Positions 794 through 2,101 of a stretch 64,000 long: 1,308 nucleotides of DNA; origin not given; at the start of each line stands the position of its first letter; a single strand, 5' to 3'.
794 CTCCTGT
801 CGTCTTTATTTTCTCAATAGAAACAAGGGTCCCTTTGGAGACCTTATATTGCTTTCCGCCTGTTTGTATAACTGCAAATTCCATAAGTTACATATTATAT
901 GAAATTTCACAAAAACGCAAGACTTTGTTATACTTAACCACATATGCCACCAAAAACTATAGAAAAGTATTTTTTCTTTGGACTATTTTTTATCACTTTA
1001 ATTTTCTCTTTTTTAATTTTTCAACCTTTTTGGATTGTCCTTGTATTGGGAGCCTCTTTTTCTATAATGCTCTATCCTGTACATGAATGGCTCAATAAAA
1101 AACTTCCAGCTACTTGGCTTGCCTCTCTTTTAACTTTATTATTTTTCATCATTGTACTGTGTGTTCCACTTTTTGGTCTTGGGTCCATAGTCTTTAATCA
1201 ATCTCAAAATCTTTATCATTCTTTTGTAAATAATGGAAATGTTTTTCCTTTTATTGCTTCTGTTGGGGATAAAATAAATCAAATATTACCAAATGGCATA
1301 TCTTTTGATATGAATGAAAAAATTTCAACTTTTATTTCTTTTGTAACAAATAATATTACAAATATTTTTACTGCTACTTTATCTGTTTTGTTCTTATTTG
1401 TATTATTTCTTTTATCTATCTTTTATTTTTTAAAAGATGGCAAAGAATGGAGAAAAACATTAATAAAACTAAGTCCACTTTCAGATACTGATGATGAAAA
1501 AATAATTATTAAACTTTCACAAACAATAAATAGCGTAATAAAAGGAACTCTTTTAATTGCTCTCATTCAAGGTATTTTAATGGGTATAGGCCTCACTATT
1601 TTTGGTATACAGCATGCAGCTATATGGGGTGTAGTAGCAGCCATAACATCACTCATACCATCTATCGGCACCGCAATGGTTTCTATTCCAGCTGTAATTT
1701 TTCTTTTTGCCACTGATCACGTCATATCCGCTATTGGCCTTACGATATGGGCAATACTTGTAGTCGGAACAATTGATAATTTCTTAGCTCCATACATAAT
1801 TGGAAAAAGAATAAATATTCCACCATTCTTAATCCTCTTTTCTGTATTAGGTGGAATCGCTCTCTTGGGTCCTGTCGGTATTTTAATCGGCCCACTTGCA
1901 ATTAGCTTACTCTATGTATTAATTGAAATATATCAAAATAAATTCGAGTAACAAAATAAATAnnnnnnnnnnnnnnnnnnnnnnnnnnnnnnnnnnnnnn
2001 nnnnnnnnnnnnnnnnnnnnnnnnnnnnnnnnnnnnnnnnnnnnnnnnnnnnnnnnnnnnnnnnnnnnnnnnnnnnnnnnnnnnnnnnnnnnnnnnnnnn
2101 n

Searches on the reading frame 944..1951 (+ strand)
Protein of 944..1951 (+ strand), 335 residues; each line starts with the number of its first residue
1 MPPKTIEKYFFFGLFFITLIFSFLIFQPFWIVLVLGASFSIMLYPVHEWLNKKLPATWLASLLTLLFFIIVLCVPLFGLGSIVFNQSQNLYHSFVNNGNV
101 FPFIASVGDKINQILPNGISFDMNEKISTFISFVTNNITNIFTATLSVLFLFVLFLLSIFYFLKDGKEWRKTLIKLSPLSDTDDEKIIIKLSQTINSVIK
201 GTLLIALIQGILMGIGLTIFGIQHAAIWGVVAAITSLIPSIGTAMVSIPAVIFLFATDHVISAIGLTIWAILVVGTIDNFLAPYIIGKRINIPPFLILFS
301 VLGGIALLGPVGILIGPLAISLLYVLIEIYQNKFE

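Call 80: search_protein_families(library=pfam, proteins=[window:944-1951:+], max_evalue=0.00001)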
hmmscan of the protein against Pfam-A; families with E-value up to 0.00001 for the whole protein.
window:944-1951:+ (335 aa): 1 family
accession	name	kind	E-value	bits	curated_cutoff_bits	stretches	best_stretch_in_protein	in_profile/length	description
PF01594.21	AI-2E_transport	-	1.1e-55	189.6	34.3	1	12-330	3-326/327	AI-2E family transporter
